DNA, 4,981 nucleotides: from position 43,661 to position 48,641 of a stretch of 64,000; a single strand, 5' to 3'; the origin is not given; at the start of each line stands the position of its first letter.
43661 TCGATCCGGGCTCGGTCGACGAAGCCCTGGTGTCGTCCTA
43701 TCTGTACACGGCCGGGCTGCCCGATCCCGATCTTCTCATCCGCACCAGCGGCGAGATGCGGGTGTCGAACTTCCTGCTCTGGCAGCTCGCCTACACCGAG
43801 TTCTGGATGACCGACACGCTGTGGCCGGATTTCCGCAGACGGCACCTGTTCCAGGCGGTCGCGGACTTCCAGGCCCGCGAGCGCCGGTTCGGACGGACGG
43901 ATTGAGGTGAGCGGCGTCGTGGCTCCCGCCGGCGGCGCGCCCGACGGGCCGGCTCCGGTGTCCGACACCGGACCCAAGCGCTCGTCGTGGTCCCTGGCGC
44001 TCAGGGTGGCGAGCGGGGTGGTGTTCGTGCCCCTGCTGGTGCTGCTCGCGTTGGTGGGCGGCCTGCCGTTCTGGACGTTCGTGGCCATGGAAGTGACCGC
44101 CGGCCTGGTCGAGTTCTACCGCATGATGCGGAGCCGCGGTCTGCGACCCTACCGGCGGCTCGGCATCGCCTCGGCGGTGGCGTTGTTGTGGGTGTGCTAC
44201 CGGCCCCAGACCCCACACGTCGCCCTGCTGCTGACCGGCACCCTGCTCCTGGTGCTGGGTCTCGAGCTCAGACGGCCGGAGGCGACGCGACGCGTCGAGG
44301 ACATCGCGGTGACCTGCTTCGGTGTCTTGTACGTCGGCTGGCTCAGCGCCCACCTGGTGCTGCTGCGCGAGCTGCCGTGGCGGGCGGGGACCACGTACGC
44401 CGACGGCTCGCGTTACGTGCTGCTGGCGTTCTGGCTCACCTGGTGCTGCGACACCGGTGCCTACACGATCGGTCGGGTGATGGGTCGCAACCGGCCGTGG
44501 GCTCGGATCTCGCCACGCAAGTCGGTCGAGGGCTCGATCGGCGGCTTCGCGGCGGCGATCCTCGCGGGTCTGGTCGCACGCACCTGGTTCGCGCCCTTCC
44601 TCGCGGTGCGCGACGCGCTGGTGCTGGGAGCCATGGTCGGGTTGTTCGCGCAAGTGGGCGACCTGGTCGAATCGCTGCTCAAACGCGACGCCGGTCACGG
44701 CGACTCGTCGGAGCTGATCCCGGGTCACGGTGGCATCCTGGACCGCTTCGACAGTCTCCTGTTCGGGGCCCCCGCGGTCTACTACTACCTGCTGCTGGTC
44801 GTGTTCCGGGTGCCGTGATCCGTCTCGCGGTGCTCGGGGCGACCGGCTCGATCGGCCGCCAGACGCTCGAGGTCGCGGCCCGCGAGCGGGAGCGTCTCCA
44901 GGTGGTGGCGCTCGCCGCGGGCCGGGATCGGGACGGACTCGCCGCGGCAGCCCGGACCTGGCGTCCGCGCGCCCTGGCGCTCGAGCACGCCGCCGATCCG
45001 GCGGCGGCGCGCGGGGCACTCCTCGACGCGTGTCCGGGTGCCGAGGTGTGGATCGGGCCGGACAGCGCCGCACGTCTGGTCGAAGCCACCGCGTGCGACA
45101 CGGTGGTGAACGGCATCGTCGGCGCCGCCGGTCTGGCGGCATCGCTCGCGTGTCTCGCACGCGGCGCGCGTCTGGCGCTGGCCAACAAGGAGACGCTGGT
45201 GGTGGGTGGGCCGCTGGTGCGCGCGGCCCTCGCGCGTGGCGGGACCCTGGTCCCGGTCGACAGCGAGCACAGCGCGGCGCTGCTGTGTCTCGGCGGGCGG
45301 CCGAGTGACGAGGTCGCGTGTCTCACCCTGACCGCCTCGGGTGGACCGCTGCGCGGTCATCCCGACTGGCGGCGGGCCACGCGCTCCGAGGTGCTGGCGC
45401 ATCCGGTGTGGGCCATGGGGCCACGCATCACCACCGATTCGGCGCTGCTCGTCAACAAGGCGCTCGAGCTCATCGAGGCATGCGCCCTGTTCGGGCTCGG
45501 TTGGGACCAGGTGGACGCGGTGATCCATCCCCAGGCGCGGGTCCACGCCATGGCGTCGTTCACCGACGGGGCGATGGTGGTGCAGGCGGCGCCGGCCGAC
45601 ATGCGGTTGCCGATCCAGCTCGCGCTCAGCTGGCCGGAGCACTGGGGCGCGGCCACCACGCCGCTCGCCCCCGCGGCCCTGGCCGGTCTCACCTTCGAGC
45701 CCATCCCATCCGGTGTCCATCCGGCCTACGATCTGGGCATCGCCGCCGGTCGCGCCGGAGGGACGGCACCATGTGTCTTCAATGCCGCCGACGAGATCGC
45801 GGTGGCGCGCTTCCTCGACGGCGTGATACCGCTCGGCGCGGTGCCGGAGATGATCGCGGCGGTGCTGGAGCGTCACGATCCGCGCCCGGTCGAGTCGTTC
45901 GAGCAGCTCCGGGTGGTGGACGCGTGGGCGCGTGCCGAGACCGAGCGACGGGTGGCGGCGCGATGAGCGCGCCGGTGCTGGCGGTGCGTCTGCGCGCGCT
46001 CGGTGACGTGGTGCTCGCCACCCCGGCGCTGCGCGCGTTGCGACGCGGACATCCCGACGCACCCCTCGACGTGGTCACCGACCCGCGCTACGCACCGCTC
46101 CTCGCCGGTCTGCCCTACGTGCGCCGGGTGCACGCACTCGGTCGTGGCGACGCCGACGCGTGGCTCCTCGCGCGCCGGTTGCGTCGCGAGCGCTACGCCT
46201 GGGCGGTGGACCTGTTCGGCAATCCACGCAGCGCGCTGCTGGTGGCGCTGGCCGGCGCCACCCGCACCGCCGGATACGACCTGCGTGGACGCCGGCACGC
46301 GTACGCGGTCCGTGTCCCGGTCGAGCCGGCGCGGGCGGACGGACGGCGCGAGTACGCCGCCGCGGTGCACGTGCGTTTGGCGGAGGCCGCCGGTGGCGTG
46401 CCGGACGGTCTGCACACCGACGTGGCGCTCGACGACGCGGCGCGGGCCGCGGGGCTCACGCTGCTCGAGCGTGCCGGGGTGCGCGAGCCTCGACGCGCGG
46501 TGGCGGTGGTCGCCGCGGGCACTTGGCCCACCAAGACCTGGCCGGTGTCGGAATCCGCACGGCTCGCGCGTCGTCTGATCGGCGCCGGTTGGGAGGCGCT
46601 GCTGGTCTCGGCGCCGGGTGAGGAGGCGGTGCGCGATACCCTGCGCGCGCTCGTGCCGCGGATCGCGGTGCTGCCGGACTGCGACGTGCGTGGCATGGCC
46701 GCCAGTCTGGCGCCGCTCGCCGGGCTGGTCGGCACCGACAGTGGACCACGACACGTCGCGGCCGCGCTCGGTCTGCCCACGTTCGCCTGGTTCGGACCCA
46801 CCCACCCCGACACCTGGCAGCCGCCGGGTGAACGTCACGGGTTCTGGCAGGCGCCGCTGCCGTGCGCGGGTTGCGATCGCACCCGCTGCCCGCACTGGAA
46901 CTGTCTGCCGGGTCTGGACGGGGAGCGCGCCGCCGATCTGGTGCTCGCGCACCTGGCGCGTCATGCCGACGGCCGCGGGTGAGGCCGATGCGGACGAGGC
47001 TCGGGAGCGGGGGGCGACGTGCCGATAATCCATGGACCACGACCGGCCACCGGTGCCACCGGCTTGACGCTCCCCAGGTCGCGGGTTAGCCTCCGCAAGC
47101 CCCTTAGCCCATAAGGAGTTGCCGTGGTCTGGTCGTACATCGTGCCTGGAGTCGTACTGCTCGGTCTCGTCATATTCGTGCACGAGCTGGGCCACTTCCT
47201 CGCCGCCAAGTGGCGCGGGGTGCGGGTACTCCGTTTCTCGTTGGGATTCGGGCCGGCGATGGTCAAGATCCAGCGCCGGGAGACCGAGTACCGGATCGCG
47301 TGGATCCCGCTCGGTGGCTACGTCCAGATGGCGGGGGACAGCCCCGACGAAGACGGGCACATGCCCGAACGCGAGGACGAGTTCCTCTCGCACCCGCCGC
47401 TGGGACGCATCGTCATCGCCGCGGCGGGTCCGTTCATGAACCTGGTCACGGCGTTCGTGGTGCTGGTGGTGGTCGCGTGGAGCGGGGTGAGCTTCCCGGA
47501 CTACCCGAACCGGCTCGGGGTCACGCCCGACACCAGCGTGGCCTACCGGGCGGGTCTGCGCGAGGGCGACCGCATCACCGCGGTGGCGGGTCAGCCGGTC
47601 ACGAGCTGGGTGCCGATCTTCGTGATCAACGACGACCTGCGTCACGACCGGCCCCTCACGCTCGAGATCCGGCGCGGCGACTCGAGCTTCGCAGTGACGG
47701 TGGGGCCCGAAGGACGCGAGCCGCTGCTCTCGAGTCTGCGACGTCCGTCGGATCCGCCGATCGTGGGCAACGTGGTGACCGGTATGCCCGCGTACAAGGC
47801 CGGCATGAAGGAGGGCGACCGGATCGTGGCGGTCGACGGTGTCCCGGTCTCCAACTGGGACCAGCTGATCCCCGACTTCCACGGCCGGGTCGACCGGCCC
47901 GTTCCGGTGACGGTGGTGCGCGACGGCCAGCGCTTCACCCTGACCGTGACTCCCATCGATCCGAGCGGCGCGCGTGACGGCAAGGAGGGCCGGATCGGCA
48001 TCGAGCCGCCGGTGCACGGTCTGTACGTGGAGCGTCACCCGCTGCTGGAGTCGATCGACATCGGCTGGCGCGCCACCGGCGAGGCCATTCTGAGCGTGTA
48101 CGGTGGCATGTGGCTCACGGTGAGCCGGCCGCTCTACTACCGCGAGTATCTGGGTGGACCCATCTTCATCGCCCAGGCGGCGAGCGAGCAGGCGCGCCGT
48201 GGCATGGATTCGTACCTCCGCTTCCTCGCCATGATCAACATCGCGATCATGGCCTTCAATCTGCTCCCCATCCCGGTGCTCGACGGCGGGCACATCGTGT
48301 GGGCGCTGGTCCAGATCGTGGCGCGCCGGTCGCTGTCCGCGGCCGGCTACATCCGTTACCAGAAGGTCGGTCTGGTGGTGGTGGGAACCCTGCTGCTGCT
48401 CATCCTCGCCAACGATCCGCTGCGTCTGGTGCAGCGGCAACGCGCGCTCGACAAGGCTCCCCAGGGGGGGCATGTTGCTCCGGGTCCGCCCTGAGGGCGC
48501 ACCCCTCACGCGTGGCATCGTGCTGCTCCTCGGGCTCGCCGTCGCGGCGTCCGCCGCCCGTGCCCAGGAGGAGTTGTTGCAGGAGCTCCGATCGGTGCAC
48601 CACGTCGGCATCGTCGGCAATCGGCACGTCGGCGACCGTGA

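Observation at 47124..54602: rseP followed by a POTRA-reduced Omp85 and tamB, a BamA-TamB style arrangement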

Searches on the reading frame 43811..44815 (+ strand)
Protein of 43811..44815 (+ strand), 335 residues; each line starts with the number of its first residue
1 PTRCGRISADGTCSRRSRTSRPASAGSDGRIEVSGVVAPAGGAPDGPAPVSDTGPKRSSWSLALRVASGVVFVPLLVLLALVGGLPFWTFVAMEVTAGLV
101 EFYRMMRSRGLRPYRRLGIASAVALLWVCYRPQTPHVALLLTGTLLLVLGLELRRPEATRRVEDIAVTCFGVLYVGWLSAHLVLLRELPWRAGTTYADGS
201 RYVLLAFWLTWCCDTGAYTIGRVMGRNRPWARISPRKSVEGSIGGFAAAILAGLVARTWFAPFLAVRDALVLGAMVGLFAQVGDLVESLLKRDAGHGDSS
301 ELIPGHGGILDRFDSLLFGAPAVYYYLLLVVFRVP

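Call 9: search_protein_families(library=pfam, proteins=[window:43811-44815:+], max_evalue=0.00001)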
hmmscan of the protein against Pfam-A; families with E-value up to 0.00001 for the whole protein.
window:43811-44815:+ (335 aa): 1 family
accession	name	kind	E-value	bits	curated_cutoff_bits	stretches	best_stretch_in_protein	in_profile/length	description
PF01148.25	CTP_transf_1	-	9.3e-59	199.8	24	1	65-329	3-263/264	Cytidylyltransferase family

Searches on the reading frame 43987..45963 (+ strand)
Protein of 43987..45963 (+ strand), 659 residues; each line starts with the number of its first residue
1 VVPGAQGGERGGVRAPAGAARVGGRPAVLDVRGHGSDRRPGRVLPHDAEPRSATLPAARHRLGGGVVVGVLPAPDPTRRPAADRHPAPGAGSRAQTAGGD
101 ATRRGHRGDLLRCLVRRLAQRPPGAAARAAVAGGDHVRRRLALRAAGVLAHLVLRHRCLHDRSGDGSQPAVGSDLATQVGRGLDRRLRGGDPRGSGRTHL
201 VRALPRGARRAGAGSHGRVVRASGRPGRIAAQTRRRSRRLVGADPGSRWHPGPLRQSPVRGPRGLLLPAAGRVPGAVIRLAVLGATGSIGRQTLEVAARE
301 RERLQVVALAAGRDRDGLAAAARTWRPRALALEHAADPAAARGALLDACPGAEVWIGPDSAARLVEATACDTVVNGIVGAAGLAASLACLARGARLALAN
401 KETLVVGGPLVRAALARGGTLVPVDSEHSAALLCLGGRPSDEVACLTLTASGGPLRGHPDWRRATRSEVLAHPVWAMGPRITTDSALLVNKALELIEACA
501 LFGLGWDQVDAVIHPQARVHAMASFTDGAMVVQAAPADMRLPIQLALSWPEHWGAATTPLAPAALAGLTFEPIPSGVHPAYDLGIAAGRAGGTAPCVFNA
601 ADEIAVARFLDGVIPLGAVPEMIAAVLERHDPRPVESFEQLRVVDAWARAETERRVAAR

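Call 9: search_protein_families(library=pfam, proteins=[window:43987-45963:+], max_evalue=0.00001)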
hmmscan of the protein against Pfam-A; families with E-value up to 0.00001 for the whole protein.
window:43987-45963:+ (659 aa): 3 families
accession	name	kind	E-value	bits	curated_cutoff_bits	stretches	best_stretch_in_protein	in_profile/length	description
PF02670.22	DXP_reductoisom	-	2.5e-33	115.9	21.7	1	280-408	1-129/129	1-deoxy-D-xylulose 5-phosphate reductoisomerase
PF13288.12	DXPR_C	-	3.5e-27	95.4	27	1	536-650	3-114/115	DXP reductoisomerase C-terminal domain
PF08436.17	DXP_redisom_C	-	4.9e-25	87.9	26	1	421-502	1-84/84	1-deoxy-D-xylulose 5-phosphate reductoisomerase C-terminal domain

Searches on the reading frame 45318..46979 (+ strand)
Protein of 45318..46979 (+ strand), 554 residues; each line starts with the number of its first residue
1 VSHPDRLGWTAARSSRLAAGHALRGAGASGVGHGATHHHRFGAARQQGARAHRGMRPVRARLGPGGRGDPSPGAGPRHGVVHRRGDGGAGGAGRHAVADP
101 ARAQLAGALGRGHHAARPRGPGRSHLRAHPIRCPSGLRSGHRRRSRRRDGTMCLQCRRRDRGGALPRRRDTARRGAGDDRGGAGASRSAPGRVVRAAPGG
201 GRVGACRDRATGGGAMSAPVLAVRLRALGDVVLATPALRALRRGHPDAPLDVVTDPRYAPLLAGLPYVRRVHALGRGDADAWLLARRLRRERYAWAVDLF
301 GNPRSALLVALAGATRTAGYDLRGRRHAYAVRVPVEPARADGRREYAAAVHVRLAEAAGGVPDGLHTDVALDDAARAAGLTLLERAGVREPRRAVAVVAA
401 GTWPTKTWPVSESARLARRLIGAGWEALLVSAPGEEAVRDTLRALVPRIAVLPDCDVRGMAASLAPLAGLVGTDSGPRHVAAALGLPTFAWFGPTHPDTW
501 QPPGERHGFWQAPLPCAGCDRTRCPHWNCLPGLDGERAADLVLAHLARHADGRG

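Call 10: search_protein_families(library=pfam, proteins=[window:45318-46979:+], max_evalue=0.00001)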
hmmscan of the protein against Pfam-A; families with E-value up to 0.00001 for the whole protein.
window:45318-46979:+ (554 aa): 1 family
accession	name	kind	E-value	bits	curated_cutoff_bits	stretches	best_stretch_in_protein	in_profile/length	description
PF01075.23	Glyco_transf_9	-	2e-28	99.8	22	1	284-525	4-242/247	Glycosyltransferase family 9 (heptosyltransferase)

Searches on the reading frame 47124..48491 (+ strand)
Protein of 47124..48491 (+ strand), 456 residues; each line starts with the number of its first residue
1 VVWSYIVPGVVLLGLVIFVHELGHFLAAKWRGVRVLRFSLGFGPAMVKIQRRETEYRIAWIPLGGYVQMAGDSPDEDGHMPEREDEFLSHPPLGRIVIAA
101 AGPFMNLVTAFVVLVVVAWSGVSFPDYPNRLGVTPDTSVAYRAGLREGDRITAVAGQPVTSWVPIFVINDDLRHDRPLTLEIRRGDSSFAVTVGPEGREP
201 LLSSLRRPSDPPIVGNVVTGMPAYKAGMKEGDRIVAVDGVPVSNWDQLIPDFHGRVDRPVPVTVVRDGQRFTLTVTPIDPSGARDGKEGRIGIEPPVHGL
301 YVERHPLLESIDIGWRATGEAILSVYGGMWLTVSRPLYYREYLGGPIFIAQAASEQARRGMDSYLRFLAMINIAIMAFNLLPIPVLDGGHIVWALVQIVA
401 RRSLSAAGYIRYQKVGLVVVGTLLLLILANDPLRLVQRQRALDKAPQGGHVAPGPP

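Call 5: search_protein_families(library=pfam, proteins=[window:47124-48491:+], max_evalue=0.01)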
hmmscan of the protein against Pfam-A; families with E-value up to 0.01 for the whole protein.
window:47124-48491:+ (456 aa): 6 families
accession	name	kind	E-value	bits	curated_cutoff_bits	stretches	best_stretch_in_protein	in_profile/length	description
PF02163.28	Peptidase_M50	-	2.5e-57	194.2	27.2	1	10-419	3-217/221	Peptidase family M50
PF17820.7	PDZ_6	-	9.6e-19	67.3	27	2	213-266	1-54/54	PDZ domain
PF00595.29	PDZ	-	2.2e-14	54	23.2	2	204-246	23-61/81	PDZ domain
PF13180.12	PDZ_2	-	3.4e-13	50.1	27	1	209-275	11-78/80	PDZ domain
PF21558.3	Pept_S41_N_bact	-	1.6e-11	44.4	27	2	222-246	14-38/87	Bacteroidetes, Peptidase, S41 family, N-terminal domain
PF14685.13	PDZ_Tricorn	-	7e-06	26.4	25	0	227-269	37-81/88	Tricorn protease PDZ domain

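Call 6: search_protein_families(library=ncbifam, proteins=[window:47124-48491:+], max_evalue=0.01)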
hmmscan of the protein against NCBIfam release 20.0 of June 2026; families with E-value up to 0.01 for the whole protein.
window:47124-48491:+ (456 aa): 16 families
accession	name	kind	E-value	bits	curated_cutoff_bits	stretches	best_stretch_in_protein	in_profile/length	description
TIGR00054.1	TIGR00054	equivalog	1.1e-82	278.2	147.55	1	5-436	5-420/421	RIP metalloprotease RseP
NF008046.0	PRK10779.1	equivalog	4.8e-59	200.6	477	3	211-432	223-447/450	sigma E protease regulator RseP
TIGR02037.1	degP_htrA_DO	subfamily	1.6e-11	43.8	416.2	1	213-276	262-326/434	Do family serine endopeptidase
NF041199.1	trx7_PDZ_seleno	equivalog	2.9e-11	42.9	300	2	130-193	206-270/390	Trx7/PDZ domain-containing (seleno)protein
NF041521.1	HhoA_HhoB_HtrA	equivalog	6.6e-11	42.1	450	2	213-277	266-331/335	HhoA/HhoB/HtrA family serine endopeptidase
TIGR00225.1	prc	subfamily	9.3e-10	38.1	218.6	1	214-275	66-129/335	C-terminal processing peptidase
NF040960.1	MamE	equivalog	7.4e-08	31.4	800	1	214-275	471-533/659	magnetosome formation protease MamE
TIGR02860.1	spore_IV_B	equivalog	1.3e-07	30.9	305.25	1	221-280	124-183/402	SpoIVB peptidase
NF045589.1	Cterm_S41_CtpB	exception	1.8e-06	26.9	633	1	214-275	134-198/416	carboxyl-terminal processing protease CtpB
NF050055.1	SerProtHtrAMycob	equivalog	3.7e-06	26.1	800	1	214-278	434-499/502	serine protease HtrA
NF041515.1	GspC_delta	equivalog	4.1e-05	23.5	150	0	137-189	252-304/311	type II secretion system protein GspC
NF047968.1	SerProtHtrA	equivalog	8.1e-05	22.1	470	1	213-276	292-356/357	serine protease HtrA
NF008147.1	PRK10898.1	equivalog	0.00028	20.2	408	1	214-276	283-346/352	outer membrane-stress sensor serine endopeptidase DegS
NF007526.1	PRK10139.1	equivalog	0.00036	19.4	756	0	214-276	295-358/456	serine endoprotease DegQ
NF008189.1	PRK10942.1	equivalog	0.00072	18.1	720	0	214-276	317-380/477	serine endoprotease DegP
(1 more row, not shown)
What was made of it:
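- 47124..48494 (+): rseP, a site-2 intramembrane metalloprotease. It has HELGH at residues 20-24, two PDZ domains and the motif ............. GTG start, preceded by AAGGAG. TIGR00054 scores 278 bits against a cut-off of 147.55, and PF02163 also matches (calls 5, 6).
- Checked: rseP: 47124-48494, 456 aa. It scores 278 bits on TIGR00054 (cut-off 147.55) and matches Peptidase_M50 plus PDZ domains (calls 5, 6).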
